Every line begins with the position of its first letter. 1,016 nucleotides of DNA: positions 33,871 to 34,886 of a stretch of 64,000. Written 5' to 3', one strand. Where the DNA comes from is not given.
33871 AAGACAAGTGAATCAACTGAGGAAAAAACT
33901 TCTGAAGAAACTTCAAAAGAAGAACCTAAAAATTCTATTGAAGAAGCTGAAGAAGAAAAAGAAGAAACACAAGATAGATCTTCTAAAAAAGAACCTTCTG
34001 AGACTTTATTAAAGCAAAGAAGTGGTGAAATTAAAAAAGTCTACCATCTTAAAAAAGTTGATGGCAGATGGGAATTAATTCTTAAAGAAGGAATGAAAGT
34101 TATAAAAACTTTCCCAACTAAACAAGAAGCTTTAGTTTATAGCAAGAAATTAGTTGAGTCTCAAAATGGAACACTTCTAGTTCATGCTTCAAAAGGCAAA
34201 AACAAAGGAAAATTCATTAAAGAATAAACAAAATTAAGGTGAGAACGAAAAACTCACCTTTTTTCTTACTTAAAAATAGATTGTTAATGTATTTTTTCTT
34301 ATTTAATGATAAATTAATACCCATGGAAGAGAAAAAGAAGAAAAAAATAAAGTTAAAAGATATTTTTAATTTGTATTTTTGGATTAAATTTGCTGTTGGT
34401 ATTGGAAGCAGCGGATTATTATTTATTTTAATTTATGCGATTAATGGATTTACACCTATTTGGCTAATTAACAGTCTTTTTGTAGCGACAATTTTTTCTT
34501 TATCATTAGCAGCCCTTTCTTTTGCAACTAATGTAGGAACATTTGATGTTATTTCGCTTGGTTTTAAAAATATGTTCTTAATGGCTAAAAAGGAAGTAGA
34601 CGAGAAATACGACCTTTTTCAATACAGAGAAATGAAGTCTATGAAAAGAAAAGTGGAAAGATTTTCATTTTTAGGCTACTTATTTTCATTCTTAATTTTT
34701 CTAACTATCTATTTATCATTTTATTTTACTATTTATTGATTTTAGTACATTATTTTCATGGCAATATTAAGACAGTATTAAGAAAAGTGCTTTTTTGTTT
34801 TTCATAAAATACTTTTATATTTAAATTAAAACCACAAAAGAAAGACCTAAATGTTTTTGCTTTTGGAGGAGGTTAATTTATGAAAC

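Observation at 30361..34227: OppD-OppF fused into one about 1290-aa double ATPase with an acidic repeat tail and a DUF2188-like C-terminal domain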

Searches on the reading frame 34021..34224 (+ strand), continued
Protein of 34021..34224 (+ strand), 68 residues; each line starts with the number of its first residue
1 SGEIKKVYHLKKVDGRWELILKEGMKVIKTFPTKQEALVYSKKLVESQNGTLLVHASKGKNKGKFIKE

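Call 48: search_solved_structures(query=A3, max_evalue=10, show_alignments=3)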
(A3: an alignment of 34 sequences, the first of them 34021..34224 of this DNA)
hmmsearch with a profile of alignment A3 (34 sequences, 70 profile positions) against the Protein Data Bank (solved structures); distinct sequences matched with E-value up to 10: 3.
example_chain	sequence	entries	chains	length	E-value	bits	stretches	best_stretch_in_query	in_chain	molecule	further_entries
4obi_A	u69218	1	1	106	0.15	15.3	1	20-61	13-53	Uncharacterized protein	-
8skd_A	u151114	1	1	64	0.17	15.2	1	32-57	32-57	Miniprotein EEHEE_rd4_0871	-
6bbk_A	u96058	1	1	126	1.5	12.1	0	45-69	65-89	Fimbrial protein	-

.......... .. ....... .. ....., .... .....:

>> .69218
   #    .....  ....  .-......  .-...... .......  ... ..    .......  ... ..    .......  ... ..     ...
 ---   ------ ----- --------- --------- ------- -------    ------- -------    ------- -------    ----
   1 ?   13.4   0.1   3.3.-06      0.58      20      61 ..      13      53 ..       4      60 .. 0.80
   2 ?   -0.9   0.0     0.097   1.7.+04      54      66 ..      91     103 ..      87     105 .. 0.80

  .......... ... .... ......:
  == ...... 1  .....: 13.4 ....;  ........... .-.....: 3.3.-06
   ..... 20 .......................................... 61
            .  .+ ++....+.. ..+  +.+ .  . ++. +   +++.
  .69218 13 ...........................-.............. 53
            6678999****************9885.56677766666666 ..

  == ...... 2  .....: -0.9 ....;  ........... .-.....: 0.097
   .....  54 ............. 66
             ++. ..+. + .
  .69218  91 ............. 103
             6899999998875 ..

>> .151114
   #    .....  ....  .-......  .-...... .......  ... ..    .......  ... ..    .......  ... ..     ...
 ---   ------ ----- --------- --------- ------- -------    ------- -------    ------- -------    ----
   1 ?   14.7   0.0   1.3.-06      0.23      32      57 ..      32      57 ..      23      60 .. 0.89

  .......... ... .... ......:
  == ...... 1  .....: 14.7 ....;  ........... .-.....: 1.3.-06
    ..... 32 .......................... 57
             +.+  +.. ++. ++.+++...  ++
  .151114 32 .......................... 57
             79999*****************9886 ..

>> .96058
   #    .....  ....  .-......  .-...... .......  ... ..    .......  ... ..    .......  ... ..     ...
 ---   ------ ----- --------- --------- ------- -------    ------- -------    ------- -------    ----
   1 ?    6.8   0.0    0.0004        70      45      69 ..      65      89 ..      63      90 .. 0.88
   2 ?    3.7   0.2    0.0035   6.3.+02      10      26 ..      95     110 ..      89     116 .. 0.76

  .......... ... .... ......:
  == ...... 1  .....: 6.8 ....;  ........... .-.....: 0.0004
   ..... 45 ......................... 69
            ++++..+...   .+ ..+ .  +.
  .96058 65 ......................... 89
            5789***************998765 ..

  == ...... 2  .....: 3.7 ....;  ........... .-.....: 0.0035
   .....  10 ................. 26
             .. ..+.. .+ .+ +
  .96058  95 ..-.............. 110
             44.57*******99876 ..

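Call 49: search_protein_families(library=ncbifam, proteins=[window:34021-34224:+], max_evalue=0.01)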
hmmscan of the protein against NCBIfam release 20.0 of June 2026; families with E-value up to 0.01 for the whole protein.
window:34021-34224:+ (68 aa): 0 families

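Call 50: find_encoding_contigs(protein=P0174, flank=6000, max_places=3)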
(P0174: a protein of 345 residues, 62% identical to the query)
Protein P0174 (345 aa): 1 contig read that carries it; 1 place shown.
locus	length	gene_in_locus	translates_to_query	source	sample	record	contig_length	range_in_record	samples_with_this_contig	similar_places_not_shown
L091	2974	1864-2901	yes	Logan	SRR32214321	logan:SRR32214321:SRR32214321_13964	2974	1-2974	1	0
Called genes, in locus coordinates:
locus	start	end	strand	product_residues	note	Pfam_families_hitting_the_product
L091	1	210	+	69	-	?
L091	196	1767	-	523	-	PF01073:3Beta_HSD, PF01370:Epimerase, PF02719:Polysacc_synt_2 (weak), PF04321:RmlD_sub_bind (weak), PF07993:NAD_binding_4, PF16363:GDP_Man_Dehyd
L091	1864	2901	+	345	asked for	PF09954:DUF2188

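Call 51: find_encoding_contigs(protein=P0170, flank=6000, max_places=3)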
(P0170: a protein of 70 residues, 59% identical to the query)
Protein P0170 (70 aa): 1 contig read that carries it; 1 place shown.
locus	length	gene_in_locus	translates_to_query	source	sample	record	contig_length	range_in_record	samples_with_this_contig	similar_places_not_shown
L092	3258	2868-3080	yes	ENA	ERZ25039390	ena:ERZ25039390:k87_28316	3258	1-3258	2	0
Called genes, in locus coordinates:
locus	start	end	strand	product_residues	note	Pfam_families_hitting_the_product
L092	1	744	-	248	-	?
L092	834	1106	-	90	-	PF03840:SecG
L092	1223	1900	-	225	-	-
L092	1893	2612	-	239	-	PF14808:TMEM164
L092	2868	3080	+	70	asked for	PF09954:DUF2188 (weak)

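Call 67: find_related_loci(query=A3, collection=metagenome_contigs, flank=5000)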
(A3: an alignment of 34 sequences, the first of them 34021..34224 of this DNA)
Query A3 (68 aa) in metagenome_contigs; peptide patterns used: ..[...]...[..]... (x = any residue, [..] = any of these).
598 stretches matched a pattern (row limit reached: there are more); 273 encode a relative of the query (tblastn E <= 1e-3); the best 80 are kept; 80 distinct loci.
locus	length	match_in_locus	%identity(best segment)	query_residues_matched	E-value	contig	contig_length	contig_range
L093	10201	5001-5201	76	1-67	2e-31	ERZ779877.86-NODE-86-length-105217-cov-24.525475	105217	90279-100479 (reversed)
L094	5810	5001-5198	74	2-67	3e-30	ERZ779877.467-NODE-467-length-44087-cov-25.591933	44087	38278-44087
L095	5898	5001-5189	75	5-67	5e-27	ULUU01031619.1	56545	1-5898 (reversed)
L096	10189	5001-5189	75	5-67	5e-27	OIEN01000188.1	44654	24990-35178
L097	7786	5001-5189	75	5-67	5e-27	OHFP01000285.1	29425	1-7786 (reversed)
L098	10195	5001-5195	75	5-67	7e-27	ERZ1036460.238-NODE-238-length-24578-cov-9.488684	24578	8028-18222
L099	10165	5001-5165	71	13-67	3e-22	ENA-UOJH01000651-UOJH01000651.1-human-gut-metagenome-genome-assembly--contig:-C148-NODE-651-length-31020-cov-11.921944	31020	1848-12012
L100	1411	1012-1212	64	3-67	5e-22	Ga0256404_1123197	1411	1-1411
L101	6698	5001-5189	62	5-67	3e-21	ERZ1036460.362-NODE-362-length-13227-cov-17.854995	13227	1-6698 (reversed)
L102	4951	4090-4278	60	5-65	2e-19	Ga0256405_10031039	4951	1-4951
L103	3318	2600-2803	57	2-67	5e-19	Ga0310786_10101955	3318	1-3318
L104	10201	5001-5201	51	2-67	3e-18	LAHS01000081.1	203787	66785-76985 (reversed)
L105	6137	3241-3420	55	6-64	4e-18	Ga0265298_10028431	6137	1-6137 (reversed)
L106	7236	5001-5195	60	5-67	6e-18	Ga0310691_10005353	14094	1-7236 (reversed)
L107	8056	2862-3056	60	5-67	6e-18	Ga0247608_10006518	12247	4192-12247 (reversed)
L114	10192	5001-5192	56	6-68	2e-17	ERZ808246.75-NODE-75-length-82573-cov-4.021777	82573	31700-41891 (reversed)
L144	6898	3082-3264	52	6-64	1e-15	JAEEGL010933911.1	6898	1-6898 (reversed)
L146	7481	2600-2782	54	6-64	1e-15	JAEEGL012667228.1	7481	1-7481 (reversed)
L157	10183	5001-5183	51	6-64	1e-14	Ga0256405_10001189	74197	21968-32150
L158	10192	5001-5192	47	6-67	1e-14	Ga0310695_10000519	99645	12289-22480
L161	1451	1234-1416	51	6-64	2e-14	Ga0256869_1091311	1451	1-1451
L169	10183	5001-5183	49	6-64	6e-14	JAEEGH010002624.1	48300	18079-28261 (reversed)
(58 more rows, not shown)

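Call 70: search_protein_families(library=pfam, proteins=[L161:655-1197:+, L144:1792-2508:+, L157:2774-3649:+, L146:2854-3639:+, L169:6033-7058:+, L158:3341-4825:+, L114:6402-6764:+, L095:4227-4928:+, L096:5264-5683:+], max_evalue=0.0001)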
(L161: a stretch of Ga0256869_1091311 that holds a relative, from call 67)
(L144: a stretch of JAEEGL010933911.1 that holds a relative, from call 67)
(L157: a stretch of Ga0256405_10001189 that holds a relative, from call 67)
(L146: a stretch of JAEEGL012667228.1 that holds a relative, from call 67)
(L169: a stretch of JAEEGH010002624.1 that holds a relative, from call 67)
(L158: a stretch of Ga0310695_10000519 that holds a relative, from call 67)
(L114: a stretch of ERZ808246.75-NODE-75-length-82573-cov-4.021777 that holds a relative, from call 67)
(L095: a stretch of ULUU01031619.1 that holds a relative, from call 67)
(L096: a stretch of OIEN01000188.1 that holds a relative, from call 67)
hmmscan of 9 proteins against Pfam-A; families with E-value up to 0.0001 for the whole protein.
L161:655-1197:+ (181 aa): 1 family
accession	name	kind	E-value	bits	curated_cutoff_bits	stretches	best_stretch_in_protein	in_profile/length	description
PF01765.24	RRF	-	1.8e-59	200.7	29.7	1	22-179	4-164/164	Ribosome recycling factor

L144:1792-2508:+ (239 aa): 1 family
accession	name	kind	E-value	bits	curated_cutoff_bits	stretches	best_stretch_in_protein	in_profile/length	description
PF00696.33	AA_kinase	-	3.4e-29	102.7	24.9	1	3-215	1-234/234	Amino acid kinase family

L157:2774-3649:+ (292 aa): 1 family
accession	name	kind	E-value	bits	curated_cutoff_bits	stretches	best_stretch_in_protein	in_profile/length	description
PF00889.24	EF_TS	-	1.2e-59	201.8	27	1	75-274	2-204/204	Elongation factor TS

L146:2854-3639:+ (262 aa): 1 family
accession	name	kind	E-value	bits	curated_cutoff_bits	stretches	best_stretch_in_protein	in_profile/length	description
PF01255.24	Prenyltransf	-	2e-81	273.2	27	1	36-255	1-219/219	Putative undecaprenyl diphosphate synthase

L169:6033-7058:+ (342 aa): 1 family
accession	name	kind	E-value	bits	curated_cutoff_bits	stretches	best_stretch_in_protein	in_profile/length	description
PF01148.25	CTP_transf_1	-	3.8e-52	178.2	24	1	23-333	2-264/264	Cytidylyltransferase family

L158:3341-4825:+ (495 aa): 2 families
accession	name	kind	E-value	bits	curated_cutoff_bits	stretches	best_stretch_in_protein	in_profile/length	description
PF04231.19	Endonuclease_1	-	4.5e-21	76.1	25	1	83-265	19-235/235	Endonuclease I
PF02368.24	Big_2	-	1.2e-17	64.1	22.8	1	378-449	3-74/79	Bacterial Ig-like domain (group 2)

L114:6402-6764:+ (121 aa): 2 families
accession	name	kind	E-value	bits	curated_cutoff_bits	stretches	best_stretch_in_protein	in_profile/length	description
PF02742.21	Fe_dep_repr_C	-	2.9e-16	59.7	27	1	65-120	1-57/70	Iron dependent repressor, metal binding and dimerisation domain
PF01325.25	Fe_dep_repress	-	2.5e-08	34.4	26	1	5-60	3-58/60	Iron dependent repressor, N-terminal DNA binding domain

L095:4227-4928:+ (234 aa): 2 families
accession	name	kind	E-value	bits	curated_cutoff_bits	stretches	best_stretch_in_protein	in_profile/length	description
PF01709.26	Transcrip_reg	-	1.3e-40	139.2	27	1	79-232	2-160/160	TACO1/YebC second and third domain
PF20772.2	TACO1_YebC_N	-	5.1e-21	75.4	36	1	4-73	2-73/73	TACO1/YebC protein N-terminal domain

L096:5264-5683:+ (140 aa): 1 family
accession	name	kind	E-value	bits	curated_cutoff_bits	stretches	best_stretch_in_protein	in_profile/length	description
PF09424.15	YqeY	-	6.1e-18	65.7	27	1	5-139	3-141/143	Yqey-like protein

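Call 78: search_protein_families(library=phrogs, proteins=[window:34021-34224:+, P0153, P0170], max_evalue=0.01)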
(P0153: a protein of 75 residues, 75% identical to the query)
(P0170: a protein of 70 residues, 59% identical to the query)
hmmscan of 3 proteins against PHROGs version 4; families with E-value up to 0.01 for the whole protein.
window:34021-34224:+ (68 aa): 1 family
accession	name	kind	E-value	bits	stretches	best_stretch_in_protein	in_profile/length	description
phrog_3220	-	unknown function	1.9e-06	29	1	7-63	5-61/74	-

P0153 (75 aa): 5 families
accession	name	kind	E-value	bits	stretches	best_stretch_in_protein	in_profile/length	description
phrog_3220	-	unknown function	7.1e-07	30.4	1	14-71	4-61/74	-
phrog_13470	-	DNA, RNA and nucleotide metabolism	0.0037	18.4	1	10-54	94-139/152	HNH endonuclease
phrog_11531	-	integration and excision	0.0044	18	1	21-56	7-46/144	integrase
phrog_1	-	integration and excision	0.006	16.9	1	5-55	97-154/611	integrase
phrog_7157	-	unknown function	0.0076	17.2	1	20-53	13-48/69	-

P0170 (70 aa): 3 families
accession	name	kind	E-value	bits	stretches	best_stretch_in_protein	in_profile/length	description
phrog_3220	-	unknown function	4.5e-07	31.1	1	8-64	2-58/74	-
phrog_11531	-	integration and excision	0.0013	19.7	1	15-56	4-50/144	integrase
phrog_22824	-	unknown function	0.0014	19.7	1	26-49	24-47/57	-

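Call 79: search_protein_families(library=padloc, proteins=[window:34021-34224:+, P0153, P0170], max_evalue=0.01)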
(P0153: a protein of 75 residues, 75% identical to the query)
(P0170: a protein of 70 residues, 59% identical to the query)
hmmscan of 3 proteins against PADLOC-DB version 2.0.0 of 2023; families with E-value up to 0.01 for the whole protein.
window:34021-34224:+ (68 aa): 2 families
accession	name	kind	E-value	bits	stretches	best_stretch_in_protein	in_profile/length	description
PDLC04941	PDC-S16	-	1.9e-06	26.6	1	8-60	6-59/75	-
PDLC04942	PDC-S16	-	4e-05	22.2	1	7-60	5-59/75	-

P0153 (75 aa): 2 families
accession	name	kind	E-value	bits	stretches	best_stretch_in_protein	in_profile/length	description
PDLC04941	PDC-S16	-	2.9e-09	35.6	1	13-68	4-59/75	-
PDLC04942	PDC-S16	-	4.6e-08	31.6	1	14-68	4-59/75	-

P0170 (70 aa): 3 families
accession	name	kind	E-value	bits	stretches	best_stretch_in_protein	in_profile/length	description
PDLC04941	PDC-S16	-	4.4e-08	31.8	1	9-63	4-58/75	-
PDLC04942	PDC-S16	-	3.1e-07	29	1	9-63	4-58/75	-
PDLC02572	DrmA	-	0.0066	12.4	1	3-59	754-807/1043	DrmA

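Call 80: fold_search(model_id=the predicted structure, library=viral)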
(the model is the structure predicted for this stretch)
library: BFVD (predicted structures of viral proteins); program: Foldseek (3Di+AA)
matches with E <= 10: 1142; with E <= 0.001: 0
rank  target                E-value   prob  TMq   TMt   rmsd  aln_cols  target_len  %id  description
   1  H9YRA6                6.8e-03  1.00  0.65  0.70   2.9        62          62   22  (no name in the UniProt tables at hand)
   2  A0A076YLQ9            1.1e-02  1.00  0.65  0.67   2.8        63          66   10  Uncharacterized protein [Rhizobium phage vB_RleM_P10VF]
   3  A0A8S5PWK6            1.2e-02  1.00  0.59  0.49   3.6        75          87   13  Uncharacterized protein [Siphoviridae sp. ctlgF9]
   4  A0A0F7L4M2            1.9e-02  0.99  0.57  0.47   6.0        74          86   16  Uncharacterized protein [uncultured marine virus]
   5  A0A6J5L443            2.6e-02  1.00  0.52  0.15   1.2        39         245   31  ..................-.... domain containing protein [uncultured Caudovirales phage]
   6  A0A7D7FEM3            2.8e-02  1.00  0.52  0.52   2.9        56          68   21  (no name in the UniProt tables at hand)
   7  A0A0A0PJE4            3.0e-02  0.99  0.47  0.51   3.5        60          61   17  Uncharacterized protein [Bacillus phage Bp8p-T]
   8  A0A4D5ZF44            3.6e-02  1.00  0.64  0.63   4.3        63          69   16  (no name in the UniProt tables at hand)
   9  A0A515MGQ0            3.6e-02  1.00  0.66  0.25   3.7        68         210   12  (no name in the UniProt tables at hand)
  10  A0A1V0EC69            4.1e-02  0.99  0.51  0.30   4.0        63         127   25  (no name in the UniProt tables at hand)
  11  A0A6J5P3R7            4.4e-02  0.97  0.47  0.42   3.9        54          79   15  Uncharacterized protein [uncultured Caudovirales phage]
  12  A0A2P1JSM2            4.6e-02  1.00  0.56  0.30   1.1        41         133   20  Uncharacterized protein [Gordonia phage Waits]
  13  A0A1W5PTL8            4.6e-02  1.00  0.54  0.69   2.1        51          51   18  (no name in the UniProt tables at hand)
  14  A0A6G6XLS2            5.0e-02  1.00  0.54  0.18   0.9        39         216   18  (no name in the UniProt tables at hand)
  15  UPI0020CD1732         5.3e-02  0.95  0.52  0.46   4.2        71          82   11  (no name look-up for this kind of identifier)
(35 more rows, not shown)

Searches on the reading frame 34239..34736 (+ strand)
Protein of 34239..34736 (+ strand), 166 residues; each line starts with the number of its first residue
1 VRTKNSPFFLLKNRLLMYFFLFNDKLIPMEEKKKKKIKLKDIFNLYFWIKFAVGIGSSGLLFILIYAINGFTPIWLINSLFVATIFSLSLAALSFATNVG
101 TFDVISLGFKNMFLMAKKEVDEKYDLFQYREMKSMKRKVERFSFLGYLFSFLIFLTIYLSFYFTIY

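Call 7: search_protein_families(library=pfam, proteins=[window:34239-34736:+], max_evalue=0.1)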
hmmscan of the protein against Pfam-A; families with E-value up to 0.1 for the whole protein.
window:34239-34736:+ (166 aa): 1 family
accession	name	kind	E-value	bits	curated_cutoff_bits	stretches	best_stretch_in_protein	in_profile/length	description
PF13038.11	DUF3899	-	6.9e-06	26.8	23.4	1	77-148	1-78/88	Domain of unknown function (DUF3899)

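Call 49: search_protein_families(library=ncbifam, proteins=[window:34239-34736:+], max_evalue=0.01)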
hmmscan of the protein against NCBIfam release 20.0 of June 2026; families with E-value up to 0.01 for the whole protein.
window:34239-34736:+ (166 aa): 0 families
